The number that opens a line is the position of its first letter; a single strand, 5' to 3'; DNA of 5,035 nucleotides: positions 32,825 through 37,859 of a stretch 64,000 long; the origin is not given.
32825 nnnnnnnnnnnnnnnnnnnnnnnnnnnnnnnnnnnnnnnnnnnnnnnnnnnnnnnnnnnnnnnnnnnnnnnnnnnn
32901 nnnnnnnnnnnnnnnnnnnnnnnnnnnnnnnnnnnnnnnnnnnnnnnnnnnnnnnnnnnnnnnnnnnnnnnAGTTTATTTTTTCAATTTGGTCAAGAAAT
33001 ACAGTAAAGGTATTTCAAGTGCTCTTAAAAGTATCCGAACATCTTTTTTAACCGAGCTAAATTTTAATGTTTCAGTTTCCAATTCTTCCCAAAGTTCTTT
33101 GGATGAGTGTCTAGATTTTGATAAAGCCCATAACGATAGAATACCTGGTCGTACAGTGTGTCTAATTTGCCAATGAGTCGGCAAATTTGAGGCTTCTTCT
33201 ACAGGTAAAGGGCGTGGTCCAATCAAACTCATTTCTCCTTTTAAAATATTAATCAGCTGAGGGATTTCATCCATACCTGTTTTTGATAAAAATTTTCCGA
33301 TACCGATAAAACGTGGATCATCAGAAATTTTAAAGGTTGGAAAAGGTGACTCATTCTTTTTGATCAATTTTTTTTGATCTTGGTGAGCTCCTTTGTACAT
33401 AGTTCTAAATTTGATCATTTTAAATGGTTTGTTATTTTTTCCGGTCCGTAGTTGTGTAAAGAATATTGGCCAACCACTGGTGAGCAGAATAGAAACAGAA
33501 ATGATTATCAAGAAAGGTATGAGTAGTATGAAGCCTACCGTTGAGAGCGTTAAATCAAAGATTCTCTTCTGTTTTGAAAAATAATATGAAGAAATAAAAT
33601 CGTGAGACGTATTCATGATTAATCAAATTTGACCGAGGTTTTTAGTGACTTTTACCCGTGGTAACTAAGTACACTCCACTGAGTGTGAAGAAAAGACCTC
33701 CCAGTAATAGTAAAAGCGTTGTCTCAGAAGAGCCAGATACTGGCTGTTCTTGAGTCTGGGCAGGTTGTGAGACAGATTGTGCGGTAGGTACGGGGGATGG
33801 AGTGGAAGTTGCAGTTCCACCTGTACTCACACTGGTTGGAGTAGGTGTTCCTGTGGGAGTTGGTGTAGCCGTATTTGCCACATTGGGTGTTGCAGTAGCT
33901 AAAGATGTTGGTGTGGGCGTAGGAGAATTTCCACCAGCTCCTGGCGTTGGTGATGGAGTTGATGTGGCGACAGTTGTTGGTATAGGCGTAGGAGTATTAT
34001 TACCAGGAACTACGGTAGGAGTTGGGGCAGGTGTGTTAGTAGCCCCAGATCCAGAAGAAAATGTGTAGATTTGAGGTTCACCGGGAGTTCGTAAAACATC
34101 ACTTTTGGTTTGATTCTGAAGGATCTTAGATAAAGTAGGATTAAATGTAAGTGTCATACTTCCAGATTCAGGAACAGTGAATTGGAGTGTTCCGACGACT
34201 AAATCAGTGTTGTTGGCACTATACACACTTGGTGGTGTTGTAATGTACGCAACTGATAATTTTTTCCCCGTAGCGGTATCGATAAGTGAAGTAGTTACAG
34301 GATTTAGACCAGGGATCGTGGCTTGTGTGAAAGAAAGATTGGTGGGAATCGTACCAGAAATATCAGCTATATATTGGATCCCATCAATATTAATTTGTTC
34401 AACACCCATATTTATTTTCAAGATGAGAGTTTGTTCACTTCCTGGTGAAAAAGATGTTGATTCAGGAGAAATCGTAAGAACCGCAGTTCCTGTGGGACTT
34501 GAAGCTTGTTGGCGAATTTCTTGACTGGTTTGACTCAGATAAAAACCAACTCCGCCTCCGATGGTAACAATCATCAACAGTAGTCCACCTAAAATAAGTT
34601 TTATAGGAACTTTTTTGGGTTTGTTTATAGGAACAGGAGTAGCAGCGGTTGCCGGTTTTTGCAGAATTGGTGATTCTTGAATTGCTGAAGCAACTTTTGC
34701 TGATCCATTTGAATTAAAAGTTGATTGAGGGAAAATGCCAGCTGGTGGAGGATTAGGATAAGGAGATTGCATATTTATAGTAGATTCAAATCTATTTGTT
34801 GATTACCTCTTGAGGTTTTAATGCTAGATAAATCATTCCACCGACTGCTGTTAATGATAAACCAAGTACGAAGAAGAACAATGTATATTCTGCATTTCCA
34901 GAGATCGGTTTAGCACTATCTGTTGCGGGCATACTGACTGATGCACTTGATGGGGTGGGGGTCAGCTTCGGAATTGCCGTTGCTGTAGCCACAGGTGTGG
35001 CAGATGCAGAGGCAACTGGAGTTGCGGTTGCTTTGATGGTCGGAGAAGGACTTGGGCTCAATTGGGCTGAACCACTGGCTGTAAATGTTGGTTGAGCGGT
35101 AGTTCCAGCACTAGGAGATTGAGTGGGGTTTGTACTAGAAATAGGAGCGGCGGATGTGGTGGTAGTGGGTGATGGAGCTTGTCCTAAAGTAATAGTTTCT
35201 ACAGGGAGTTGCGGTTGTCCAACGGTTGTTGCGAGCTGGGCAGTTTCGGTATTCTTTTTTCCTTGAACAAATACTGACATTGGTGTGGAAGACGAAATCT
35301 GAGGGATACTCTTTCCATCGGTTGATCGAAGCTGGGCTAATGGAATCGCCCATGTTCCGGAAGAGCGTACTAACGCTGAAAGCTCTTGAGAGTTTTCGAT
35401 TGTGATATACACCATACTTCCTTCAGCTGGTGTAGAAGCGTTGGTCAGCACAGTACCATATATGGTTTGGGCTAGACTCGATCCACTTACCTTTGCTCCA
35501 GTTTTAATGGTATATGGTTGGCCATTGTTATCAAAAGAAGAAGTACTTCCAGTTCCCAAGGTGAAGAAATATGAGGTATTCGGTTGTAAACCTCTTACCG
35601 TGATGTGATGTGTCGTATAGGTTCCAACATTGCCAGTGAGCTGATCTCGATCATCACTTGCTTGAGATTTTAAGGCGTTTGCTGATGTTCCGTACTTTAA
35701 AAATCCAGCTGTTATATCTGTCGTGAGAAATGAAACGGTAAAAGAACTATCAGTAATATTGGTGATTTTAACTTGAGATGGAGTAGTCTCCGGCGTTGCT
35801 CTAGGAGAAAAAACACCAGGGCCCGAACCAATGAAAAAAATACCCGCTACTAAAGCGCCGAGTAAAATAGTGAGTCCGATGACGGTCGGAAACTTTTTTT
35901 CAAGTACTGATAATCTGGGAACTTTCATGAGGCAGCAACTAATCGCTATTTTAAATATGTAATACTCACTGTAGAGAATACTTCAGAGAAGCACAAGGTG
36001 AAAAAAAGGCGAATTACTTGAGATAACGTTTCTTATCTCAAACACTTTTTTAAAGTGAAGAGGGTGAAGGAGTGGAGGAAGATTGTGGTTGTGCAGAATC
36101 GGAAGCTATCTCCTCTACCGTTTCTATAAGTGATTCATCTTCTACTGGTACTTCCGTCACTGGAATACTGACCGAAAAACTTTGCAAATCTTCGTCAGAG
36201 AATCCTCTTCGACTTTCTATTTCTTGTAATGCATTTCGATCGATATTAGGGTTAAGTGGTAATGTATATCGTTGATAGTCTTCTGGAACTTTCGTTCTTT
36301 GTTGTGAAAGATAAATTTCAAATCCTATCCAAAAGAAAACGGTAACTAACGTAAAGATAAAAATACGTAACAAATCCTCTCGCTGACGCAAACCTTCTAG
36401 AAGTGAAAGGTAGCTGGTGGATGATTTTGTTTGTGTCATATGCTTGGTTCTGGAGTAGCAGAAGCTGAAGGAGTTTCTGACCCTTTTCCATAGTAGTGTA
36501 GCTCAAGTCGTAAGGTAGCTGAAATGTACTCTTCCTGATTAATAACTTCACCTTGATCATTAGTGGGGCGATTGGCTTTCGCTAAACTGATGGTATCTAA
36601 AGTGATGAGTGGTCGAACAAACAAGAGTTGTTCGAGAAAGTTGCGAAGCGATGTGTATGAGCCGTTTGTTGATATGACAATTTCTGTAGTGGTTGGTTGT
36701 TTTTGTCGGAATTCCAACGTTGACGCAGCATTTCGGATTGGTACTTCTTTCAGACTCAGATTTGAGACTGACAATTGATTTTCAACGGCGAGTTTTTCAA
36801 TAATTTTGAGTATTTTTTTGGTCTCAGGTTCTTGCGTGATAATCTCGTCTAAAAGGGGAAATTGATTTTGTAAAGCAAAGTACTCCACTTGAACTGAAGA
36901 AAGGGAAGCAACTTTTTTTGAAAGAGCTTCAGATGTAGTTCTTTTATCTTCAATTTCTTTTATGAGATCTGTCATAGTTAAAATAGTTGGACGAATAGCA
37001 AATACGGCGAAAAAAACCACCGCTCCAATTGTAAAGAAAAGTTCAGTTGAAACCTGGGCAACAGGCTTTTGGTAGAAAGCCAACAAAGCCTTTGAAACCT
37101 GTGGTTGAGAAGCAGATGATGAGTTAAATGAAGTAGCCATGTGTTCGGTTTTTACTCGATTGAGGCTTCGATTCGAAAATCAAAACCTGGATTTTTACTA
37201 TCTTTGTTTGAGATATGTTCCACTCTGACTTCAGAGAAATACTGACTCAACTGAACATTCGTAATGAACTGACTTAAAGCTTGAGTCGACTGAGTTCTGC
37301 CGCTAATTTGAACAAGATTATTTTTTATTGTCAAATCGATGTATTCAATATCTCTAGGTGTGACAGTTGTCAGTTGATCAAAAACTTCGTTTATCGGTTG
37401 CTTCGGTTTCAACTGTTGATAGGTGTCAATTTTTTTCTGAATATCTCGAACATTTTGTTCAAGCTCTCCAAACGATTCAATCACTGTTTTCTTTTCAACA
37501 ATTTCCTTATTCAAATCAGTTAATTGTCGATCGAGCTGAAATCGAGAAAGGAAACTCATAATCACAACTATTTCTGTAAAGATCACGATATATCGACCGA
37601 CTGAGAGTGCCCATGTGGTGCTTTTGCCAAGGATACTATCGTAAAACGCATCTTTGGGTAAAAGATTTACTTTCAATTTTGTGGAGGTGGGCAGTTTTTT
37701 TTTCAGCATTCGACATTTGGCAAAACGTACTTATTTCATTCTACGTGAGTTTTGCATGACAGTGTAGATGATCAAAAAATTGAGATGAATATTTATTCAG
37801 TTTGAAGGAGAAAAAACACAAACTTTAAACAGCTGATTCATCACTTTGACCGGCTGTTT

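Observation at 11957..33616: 21.7-kb glycan-assembly locus sandwiched between PT-rich surface-protein genes: candidate protein O-glycosylation / surface-glycan system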

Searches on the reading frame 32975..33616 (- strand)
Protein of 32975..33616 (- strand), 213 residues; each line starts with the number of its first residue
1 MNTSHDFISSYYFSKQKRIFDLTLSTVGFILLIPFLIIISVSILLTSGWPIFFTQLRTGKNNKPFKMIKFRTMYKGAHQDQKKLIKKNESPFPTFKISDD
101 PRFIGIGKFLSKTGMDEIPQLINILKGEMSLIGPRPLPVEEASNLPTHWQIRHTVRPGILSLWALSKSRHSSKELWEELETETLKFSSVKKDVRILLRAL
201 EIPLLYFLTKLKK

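Call 6: search_protein_families(library=pfam, proteins=[window:32975-33616:-], max_evalue=0.01)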
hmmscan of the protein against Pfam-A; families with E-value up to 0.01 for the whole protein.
window:32975-33616:- (213 aa): 1 family
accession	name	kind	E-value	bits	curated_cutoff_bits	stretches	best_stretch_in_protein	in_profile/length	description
PF02397.22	Bac_transf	-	5.1e-50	169.9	27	1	17-200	1-174/179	Bacterial sugar transferase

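Call 8: search_protein_families(library=ncbifam, proteins=[window:32975-33616:-], max_evalue=0.01)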
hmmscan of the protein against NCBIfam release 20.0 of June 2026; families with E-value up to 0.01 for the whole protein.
window:32975-33616:- (213 aa): 10 families
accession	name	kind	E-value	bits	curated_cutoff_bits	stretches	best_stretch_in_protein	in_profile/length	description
TIGR03025.1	EPS_sugtrans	subfamily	1.1e-53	183.1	295.55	1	16-200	257-435/445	exopolysaccharide biosynthesis polyprenyl glycosylphosphotransferase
NF041877.1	EPS_EpsZ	equivalog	4.1e-48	164.2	800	1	17-201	266-450/459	exopolysaccharide biosynthesis polyisoprenyl-phosphate hexose-1-phosphate transferase EpsZ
TIGR03022.1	WbaP_sugtrans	subfamily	1.1e-44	153.4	403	1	17-197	259-443/456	undecaprenyl-phosphate galactose phosphotransferase WbaP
TIGR03023.1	WcaJ_sugtrans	equivalog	5.3e-43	147.9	410.75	1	16-164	262-402/453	undecaprenyl-phosphate glucose phosphotransferase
NF052601.1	undeca_RfbP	equivalog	4.2e-42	144.1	330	1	14-203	42-235/244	undecaprenyl-phosphate galactose phosphotransferase family protein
TIGR03013.1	EpsB_2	subfamily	2.5e-38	132.3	393.35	1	6-203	244-436/443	TIGR03013 family XrtA/PEP-CTERM system glycosyltransferase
NF050817.1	PolSacchBiosHfsE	equivalog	2.4e-27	95.8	750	1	17-169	272-420/467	polysaccharide biosynthesis protein HfsE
NF007518.0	PRK10124.1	equivalog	4e-27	95.1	684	1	17-163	274-412/464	undecaprenyl-phosphate glucose phosphotransferase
NF011751.0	PRK15204.1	equivalog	1.7e-24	86.3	907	1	16-200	279-466/476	undecaprenyl-phosphate galactose phosphotransferase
NF045514.1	glycotran_HepC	equivalog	9.1e-23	80.7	140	1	12-145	112-220/220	heterocyst development glycosyltransferase HepC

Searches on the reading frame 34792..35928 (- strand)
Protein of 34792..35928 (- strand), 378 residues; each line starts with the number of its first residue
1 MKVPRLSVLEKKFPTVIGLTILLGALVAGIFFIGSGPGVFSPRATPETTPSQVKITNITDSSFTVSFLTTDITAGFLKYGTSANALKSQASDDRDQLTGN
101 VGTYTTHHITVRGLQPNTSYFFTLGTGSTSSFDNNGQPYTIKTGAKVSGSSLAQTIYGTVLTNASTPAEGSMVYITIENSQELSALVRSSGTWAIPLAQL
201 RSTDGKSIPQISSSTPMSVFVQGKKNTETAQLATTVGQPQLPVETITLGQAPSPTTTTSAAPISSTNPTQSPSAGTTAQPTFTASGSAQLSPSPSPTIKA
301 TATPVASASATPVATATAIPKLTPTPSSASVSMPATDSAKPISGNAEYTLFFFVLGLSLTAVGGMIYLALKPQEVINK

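Call 6: search_protein_families(library=pfam, proteins=[window:34792-35928:-], max_evalue=0.01)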
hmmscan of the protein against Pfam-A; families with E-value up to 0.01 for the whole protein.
window:34792-35928:- (378 aa): 2 families
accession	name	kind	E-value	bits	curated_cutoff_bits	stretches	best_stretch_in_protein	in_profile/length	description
PF16656.11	Pur_ac_phosph_N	-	3.4e-12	47.2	30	1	50-134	1-84/93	Purple acid Phosphatase, N-terminal domain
PF00041.27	fn3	-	1e-05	26.1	25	1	49-126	2-68/84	Fibronectin type III domain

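Call 41: search_protein_families(library=ncbifam, proteins=[window:34792-35928:-], max_evalue=0.1)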
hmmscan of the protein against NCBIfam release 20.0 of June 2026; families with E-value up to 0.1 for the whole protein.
window:34792-35928:- (378 aa): 0 families

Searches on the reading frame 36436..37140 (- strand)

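Call 25: search_protein_families(library=pfam, proteins=[window:36436-37140:-], max_evalue=0.001)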
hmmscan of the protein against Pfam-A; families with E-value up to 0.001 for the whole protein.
window:36436-37140:- (234 aa): 1 family
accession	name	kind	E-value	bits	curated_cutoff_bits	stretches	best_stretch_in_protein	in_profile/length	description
PF04350.18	PilO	-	0.00011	22.8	22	1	62-191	7-126/145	Pilus assembly protein, PilO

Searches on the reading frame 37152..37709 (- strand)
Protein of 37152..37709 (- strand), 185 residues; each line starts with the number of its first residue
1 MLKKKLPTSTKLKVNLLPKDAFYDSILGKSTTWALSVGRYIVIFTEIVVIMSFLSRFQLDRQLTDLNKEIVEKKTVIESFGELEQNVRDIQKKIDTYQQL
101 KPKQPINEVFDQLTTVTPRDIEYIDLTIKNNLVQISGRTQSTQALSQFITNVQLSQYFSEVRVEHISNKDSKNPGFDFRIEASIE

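Call 25: search_protein_families(library=pfam, proteins=[window:37152-37709:-], max_evalue=0.001)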
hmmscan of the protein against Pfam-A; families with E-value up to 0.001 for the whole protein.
window:37152-37709:- (185 aa): 1 family
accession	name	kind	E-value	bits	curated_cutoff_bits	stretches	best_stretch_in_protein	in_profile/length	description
PF05137.18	PilN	-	4.1e-13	49.6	22.8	1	109-184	2-78/78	Fimbrial assembly protein (PilN)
